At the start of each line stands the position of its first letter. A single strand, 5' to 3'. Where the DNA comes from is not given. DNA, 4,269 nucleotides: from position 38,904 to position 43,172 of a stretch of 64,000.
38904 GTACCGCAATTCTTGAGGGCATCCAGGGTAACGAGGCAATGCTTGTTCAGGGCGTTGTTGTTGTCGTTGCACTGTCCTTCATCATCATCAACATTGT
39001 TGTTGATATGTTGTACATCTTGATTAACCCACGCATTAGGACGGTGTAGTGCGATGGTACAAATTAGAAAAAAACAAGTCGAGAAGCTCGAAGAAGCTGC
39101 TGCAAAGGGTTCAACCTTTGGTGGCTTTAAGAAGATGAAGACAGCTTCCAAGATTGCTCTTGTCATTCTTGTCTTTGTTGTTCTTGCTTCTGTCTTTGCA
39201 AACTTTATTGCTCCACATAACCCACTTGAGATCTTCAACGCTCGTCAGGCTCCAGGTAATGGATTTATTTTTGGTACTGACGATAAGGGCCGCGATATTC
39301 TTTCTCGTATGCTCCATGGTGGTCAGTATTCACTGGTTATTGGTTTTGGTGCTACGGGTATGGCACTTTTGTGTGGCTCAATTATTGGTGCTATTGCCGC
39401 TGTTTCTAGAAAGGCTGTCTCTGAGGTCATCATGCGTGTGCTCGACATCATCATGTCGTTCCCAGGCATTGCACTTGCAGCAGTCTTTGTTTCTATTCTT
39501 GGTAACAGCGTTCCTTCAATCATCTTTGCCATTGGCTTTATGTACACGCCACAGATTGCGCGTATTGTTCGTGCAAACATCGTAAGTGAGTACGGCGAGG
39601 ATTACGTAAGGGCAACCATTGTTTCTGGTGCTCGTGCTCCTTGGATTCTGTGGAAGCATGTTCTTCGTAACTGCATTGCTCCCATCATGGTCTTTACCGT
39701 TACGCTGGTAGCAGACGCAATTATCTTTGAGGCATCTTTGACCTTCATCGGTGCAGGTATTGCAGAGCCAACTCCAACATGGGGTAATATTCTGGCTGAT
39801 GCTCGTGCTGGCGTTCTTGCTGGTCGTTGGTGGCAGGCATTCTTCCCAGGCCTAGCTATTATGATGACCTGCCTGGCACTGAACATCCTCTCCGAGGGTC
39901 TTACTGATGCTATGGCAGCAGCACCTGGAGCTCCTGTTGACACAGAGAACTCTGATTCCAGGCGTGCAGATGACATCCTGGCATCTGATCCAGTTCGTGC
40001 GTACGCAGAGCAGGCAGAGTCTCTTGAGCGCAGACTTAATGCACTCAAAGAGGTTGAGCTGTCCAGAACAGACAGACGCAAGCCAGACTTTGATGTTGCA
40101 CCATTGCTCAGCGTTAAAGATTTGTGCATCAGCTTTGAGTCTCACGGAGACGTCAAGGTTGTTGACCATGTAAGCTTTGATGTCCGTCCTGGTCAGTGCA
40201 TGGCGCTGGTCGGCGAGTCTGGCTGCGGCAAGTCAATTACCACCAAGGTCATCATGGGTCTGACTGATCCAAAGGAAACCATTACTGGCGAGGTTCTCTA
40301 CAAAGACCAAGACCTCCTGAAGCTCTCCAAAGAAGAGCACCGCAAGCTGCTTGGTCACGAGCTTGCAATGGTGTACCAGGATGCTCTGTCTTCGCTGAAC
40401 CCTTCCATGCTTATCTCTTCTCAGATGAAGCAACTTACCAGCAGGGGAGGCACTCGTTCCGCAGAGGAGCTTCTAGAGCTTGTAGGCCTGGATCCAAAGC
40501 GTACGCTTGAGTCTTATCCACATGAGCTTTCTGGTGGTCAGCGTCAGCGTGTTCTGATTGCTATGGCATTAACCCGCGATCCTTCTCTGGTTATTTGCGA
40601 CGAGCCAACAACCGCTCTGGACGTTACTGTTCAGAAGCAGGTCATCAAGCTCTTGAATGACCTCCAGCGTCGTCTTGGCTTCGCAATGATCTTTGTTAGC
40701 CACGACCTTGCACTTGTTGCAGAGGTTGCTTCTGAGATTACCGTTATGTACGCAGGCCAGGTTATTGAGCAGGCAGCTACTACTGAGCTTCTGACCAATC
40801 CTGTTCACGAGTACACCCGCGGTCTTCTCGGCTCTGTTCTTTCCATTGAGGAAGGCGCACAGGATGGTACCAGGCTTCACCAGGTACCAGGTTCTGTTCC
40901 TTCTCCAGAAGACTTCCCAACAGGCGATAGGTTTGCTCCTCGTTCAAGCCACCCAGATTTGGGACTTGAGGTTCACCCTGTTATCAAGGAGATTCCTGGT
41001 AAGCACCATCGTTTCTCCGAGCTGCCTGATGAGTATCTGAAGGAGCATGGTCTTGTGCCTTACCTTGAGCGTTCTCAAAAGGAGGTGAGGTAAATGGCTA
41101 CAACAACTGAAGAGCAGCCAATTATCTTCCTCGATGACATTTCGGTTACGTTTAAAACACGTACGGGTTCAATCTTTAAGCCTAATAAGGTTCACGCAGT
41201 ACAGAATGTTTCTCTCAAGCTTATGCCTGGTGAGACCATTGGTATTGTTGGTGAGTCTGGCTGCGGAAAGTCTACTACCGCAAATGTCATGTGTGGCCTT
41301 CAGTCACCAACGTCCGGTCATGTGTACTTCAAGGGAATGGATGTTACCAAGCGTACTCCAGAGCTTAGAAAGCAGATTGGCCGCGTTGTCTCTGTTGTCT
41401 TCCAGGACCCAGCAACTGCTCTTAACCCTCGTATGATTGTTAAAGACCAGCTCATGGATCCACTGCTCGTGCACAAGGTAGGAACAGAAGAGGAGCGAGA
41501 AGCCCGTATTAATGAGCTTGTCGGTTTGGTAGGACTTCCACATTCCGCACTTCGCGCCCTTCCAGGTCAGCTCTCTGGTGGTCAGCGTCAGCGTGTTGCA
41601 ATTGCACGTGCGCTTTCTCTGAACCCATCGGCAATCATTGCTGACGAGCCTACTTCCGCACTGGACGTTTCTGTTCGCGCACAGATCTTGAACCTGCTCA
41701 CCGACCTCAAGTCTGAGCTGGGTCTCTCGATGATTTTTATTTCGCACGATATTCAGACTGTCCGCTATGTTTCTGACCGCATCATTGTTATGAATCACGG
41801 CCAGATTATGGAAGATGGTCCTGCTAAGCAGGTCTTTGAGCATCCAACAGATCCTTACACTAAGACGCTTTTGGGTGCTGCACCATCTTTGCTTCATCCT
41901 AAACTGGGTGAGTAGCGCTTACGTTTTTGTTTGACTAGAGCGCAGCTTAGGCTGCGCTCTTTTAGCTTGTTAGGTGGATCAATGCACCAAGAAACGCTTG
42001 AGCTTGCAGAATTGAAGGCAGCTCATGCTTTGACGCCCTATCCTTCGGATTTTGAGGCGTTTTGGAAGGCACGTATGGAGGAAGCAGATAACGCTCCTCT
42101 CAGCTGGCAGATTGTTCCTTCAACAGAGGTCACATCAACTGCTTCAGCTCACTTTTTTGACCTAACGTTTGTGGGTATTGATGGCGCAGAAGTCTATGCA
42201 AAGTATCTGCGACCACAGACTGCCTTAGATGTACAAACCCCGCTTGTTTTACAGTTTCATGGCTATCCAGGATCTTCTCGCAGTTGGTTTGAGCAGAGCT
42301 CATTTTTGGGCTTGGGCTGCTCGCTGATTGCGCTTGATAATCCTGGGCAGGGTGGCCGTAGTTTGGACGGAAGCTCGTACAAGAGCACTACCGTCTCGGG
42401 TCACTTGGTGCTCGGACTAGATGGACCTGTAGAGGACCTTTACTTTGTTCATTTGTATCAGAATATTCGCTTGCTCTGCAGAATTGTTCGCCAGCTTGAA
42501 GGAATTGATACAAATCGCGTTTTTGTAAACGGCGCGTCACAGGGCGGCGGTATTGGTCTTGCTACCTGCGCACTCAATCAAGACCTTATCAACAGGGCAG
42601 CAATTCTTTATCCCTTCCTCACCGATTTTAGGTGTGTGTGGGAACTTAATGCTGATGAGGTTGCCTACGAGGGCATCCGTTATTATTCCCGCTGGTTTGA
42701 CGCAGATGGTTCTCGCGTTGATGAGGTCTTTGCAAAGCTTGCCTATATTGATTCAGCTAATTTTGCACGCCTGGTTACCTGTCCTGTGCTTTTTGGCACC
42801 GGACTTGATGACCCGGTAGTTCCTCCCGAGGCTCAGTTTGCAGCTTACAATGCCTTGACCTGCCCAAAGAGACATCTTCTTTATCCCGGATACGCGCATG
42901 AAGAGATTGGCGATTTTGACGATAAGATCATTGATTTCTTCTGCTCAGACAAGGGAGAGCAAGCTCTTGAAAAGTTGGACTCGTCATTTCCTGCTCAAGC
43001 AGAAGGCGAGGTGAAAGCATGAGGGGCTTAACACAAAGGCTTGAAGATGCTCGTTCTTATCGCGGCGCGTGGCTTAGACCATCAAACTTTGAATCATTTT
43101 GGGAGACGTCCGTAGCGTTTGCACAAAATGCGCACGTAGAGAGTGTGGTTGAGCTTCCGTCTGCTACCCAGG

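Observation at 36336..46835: Sialic-acid utilisation island (SAT3-type ABC transporter + two esterases + nanA/nanK/nanE) inserted between uvrC and rapZ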

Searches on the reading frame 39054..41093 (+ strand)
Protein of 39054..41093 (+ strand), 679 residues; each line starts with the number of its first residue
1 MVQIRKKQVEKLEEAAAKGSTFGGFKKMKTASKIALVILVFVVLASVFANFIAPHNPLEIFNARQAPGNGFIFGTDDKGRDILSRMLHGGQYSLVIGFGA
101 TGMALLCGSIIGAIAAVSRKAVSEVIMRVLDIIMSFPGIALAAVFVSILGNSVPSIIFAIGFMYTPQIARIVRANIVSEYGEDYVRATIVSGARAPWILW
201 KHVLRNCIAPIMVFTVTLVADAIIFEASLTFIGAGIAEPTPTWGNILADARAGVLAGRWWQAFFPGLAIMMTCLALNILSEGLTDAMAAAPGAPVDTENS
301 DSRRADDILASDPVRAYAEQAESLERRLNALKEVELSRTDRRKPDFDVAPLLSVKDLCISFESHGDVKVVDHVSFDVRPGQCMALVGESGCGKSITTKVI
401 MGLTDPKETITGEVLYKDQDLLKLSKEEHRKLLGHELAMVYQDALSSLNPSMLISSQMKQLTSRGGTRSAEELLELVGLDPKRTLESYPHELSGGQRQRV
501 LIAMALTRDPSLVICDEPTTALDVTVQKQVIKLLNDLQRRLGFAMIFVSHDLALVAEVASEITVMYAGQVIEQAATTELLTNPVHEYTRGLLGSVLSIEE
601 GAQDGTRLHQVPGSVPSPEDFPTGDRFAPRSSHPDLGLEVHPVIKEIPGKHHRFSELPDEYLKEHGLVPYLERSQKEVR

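Call 3: search_protein_families(library=pfam, proteins=[window:39054-41093:+])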
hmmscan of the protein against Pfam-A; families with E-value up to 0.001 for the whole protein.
window:39054-41093:+ (679 aa): 6 families
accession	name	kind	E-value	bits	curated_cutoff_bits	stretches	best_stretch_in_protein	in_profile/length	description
PF00005.33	ABC_tran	-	2.5e-30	106.3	25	1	371-520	2-137/137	ABC transporter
PF00528.27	BPD_transp_1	-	5.4e-20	72.3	26.4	1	108-286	1-177/184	Binding-protein-dependent transport system inner membrane component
PF08352.17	oligo_HPY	-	1.4e-10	41.8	27.1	1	571-630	1-57/65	Oligopeptide/dipeptide transporter, C-terminal region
PF13304.12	AAA_21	-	1.1e-05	26.1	27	1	475-555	221-303/304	AAA domain, putative AbiEii toxin, Type IV TA system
PF12911.12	OppC_N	-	1.4e-05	25.3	23.9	1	33-65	17-51/53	N-terminal TM domain of oligopeptide transport permease C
PF02463.25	SMC_N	-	0.00038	20.4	40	0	383-563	27-212/220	RecF/RecN/SMC N terminal domain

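Call 4: search_protein_families(library=ncbifam, proteins=[window:39054-41093:+])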
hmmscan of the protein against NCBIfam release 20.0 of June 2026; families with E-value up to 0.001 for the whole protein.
window:39054-41093:+ (679 aa): 212 families (the best 25 are shown)
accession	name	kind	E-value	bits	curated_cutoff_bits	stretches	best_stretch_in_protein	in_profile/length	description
NF008246.0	PRK11022.1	equivalog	6.3e-78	262.1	541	1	351-650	3-310/326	dipeptide ABC transporter ATP-binding protein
NF007010.1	PRK09473.1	subfamily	6.4e-69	232.1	575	1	351-649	1-305/318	oligopeptide ABC transporter ATP-binding protein OppD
NF047576.1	opine_ATP_CntF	equivalog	1.2e-68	231.2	385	1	351-599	2-257/264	staphylopine uptake ABC transporter ATP-binding protein CntF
NF047578.1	opine_ATP_CntD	equivalog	1.3e-68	231.1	380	1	351-599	2-257/266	staphylopine uptake ABC transporter ATP-binding protein CntD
NF045476.1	Opp4C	equivalog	1.7e-68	230.9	350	1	25-288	10-276/278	oligopeptide ABC transporter permease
NF043079.1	MMSYN1_0167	equivalog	2.7e-66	224.5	740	2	426-633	297-509/561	oligopeptide ABC transporter ATP-binding protein OppD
NF011713.0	PRK15134.1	equivalog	4.6e-66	223.5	834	1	349-594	3-259/529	microcin C ABC transporter ATP-binding protein YejF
NF008453.0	PRK11308.1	subfamily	1.2e-65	222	408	1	361-646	29-315/334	dipeptide ABC transporter ATP-binding protein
NF011674.0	PRK15093.1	equivalog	6.8e-63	212.8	627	1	350-633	2-300/330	putrescine export ABC transporter ATP-binding protein SapD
TIGR02770.1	nickel_nikD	equivalog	3.4e-62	209.9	318.7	1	369-593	1-227/230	nickel import ATP-binding protein NikD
NF011659.0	PRK15079.1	equivalog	1.4e-61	208.1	540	1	360-633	30-306/334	murein tripeptide/oligopeptide ABC transporter ATP binding protein OppF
NF045473.1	Opp1C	equivalog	1.6e-57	195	350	1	31-287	6-263/267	nickel/cobalt ABC transporter permease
NF008160.0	PRK10913.1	equivalog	1.4e-55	188.9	483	1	25-287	26-294/300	dipeptide ABC transporter permease DppC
TIGR02769.1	nickel_nikE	equivalog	1.4e-55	188.6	332.55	1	363-598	20-256/265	nickel import ATP-binding protein NikE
NF043071.1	DppF_dipep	equivalog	2.5e-55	188.2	660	1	361-632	30-301/331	dipeptide ABC transporter ATP-binding subunit DppF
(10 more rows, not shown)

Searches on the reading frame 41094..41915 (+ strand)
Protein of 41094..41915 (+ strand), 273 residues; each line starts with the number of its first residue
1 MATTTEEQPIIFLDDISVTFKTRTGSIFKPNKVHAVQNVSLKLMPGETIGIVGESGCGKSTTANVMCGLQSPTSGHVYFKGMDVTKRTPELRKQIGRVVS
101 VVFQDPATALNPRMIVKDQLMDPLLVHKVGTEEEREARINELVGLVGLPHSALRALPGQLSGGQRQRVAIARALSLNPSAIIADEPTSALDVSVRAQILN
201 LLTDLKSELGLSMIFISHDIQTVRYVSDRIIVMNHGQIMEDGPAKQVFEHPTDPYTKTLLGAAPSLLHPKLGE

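Call 3: search_protein_families(library=pfam, proteins=[window:41094-41915:+])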
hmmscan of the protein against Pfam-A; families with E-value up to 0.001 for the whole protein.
window:41094-41915:+ (273 aa): 3 families
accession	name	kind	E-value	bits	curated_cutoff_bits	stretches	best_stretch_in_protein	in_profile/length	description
PF00005.33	ABC_tran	-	8.9e-36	123.9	25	1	36-188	1-137/137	ABC transporter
PF08352.17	oligo_HPY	-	7e-05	23.6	27.1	1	239-268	1-30/65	Oligopeptide/dipeptide transporter, C-terminal region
PF02463.25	SMC_N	-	0.00014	21.8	40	0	50-231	28-210/220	RecF/RecN/SMC N terminal domain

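Call 4: search_protein_families(library=ncbifam, proteins=[window:41094-41915:+])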
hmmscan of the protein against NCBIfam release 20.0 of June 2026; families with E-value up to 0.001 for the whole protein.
window:41094-41915:+ (273 aa): 190 families (the best 25 are shown)
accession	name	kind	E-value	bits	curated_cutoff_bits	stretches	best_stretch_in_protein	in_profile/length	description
NF008453.0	PRK11308.1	subfamily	3.3e-84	283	408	1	4-266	6-268/334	dipeptide ABC transporter ATP-binding protein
NF007613.0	PRK10261.1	equivalog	1.6e-75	254.7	1077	1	3-264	306-568/623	glutathione ABC transporter ATP-binding protein GsiA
NF011659.0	PRK15079.1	equivalog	6.2e-74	248.7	540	1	3-264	4-269/334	murein tripeptide/oligopeptide ABC transporter ATP binding protein OppF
NF043071.1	DppF_dipep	equivalog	9.7e-72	242.1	660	1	4-266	7-269/331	dipeptide ABC transporter ATP-binding subunit DppF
TIGR02769.1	nickel_nikE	equivalog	7.2e-70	235.5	332.55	1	18-250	8-243/265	nickel import ATP-binding protein NikE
NF011713.0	PRK15134.1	equivalog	5.1e-66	223.4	834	1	4-260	269-526/529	microcin C ABC transporter ATP-binding protein YejF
NF043078.1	MMSYN1_0168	equivalog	8.8e-65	219.5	800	2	128-264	462-598/649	oligopeptide ABC transporter ATP-binding protein OppF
NF007739.0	PRK10419.1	subfamily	3.2e-64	217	354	1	24-252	15-246/268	nickel ABC transporter ATP-binding protein NikE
NF007010.1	PRK09473.1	subfamily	1.2e-60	204.9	575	1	13-266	4-257/318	oligopeptide ABC transporter ATP-binding protein OppD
NF008246.0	PRK11022.1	equivalog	7.4e-59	199.4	541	1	31-266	18-260/326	dipeptide ABC transporter ATP-binding protein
NF047578.1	opine_ATP_CntD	equivalog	4.5e-58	196.6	380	1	34-263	18-253/266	staphylopine uptake ABC transporter ATP-binding protein CntD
NF043079.1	MMSYN1_0167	equivalog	5e-58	197.2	740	2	85-266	294-477/561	oligopeptide ABC transporter ATP-binding protein OppD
NF047576.1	opine_ATP_CntF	equivalog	6.4e-58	196.1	385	1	34-263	18-253/264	staphylopine uptake ABC transporter ATP-binding protein CntF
TIGR02770.1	nickel_nikD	equivalog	2.9e-57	193.7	318.7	1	36-262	2-228/230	nickel import ATP-binding protein NikD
NF011692.0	PRK15112.1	equivalog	4.5e-55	187.1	452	1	14-260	9-251/269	putrescine export ABC transporter ATP-binding protein SapF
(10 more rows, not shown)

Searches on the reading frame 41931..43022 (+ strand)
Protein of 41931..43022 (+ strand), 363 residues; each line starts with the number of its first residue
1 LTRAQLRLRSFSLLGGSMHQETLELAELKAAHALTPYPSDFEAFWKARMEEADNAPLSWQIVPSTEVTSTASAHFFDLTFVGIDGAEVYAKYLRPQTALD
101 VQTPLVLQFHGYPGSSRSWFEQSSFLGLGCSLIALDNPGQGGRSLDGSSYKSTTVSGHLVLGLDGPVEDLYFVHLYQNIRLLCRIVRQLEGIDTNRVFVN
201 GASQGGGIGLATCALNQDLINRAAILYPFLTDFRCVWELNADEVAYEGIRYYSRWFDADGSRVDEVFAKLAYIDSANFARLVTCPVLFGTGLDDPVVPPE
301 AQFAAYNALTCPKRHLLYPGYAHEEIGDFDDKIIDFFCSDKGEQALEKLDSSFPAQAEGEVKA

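Call 3: search_protein_families(library=pfam, proteins=[window:41931-43022:+])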
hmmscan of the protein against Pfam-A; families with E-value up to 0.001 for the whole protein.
window:41931-43022:+ (363 aa): 6 families
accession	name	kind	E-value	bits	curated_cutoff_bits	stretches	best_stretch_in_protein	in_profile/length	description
PF05448.18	AXE1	-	1.3e-78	264.4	21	1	19-338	2-319/321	Acetyl xylan esterase (AXE1)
PF00561.26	Abhydrolase_1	-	2.4e-11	44.2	25.8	1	104-255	1-123/245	alpha/beta hydrolase fold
PF12146.15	Hydrolase_4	-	3.7e-08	33.4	27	0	279-328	187-237/239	Serine aminopeptidase, S33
PF12697.13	Abhydrolase_6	-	5.5e-07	30.9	26.3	1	110-300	5-182/217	Alpha/beta hydrolase family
PF00326.27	Peptidase_S9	-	1.6e-05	24.9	22.6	1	187-310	56-171/213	Prolyl oligopeptidase family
PF07859.19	Abhydrolase_3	-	8.6e-05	22.8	25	1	185-303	59-185/210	alpha/beta hydrolase fold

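Call 4: search_protein_families(library=ncbifam, proteins=[window:41931-43022:+])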
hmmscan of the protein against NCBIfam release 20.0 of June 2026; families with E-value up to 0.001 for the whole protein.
window:41931-43022:+ (363 aa): 1 family
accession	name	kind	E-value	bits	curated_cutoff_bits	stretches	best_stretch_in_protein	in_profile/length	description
NF007857.0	PRK10566.1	equivalog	0.0004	20.3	201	0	261-311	163-214/249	esterase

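Call 24: search_solved_structures(query=window:41931-43022:+, max_evalue=0.00001, show_alignments=1)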
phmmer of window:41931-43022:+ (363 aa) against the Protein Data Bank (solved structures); distinct sequences matched with E-value up to 0.00001: 16.
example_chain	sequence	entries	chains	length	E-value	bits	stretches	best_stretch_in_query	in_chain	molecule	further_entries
3fcy_A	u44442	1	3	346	6.4e-63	216.1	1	16-337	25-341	Xylan esterase 1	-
6fkx_A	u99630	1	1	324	3.1e-57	197.4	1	26-337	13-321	Acetyl xylan esterase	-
6fkx_B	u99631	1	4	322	3.1e-57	197.4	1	26-337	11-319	Acetyl xylan esterase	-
6fkx_C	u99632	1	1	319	3.1e-57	197.4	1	26-337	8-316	Acetyl xylan esterase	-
7xmj_A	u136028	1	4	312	2.3e-51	178.1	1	37-331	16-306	Acetylxylan esterase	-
6agq_A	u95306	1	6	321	4.9e-37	130.9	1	37-334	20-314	acetyl xylan esterase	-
5gma_A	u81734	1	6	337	3.3e-28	101.9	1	23-330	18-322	Cephalosporin-C deacetylase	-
1vlq_A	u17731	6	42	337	1.4e-27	99.8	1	23-330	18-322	acetyl xylan esterase | Cephalosporin-C deacetylase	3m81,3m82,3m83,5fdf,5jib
1ods_A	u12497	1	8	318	1.5e-25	93.1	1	33-337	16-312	CEPHALOSPORIN C DEACETYLASE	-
1l7a_A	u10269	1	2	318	2.3e-25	92.5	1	33-337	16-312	Cephalosporin C deacetylase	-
1odt_C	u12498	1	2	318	4e-25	91.8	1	33-337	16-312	CEPHALOSPORIN C DEACETYLASE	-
5hfn_A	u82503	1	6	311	2.6e-24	89.1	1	187-330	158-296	Cephalosporin-C deacetylase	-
2xlb_A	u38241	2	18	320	3.7e-23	85.3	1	23-336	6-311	ACETYL XYLAN ESTERASE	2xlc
3fvr_A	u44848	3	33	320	7.7e-23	84.2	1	23-336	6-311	Acetyl xylan esterase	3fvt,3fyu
3fyt_A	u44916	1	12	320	2e-22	82.9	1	23-336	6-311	Acetyl xylan esterase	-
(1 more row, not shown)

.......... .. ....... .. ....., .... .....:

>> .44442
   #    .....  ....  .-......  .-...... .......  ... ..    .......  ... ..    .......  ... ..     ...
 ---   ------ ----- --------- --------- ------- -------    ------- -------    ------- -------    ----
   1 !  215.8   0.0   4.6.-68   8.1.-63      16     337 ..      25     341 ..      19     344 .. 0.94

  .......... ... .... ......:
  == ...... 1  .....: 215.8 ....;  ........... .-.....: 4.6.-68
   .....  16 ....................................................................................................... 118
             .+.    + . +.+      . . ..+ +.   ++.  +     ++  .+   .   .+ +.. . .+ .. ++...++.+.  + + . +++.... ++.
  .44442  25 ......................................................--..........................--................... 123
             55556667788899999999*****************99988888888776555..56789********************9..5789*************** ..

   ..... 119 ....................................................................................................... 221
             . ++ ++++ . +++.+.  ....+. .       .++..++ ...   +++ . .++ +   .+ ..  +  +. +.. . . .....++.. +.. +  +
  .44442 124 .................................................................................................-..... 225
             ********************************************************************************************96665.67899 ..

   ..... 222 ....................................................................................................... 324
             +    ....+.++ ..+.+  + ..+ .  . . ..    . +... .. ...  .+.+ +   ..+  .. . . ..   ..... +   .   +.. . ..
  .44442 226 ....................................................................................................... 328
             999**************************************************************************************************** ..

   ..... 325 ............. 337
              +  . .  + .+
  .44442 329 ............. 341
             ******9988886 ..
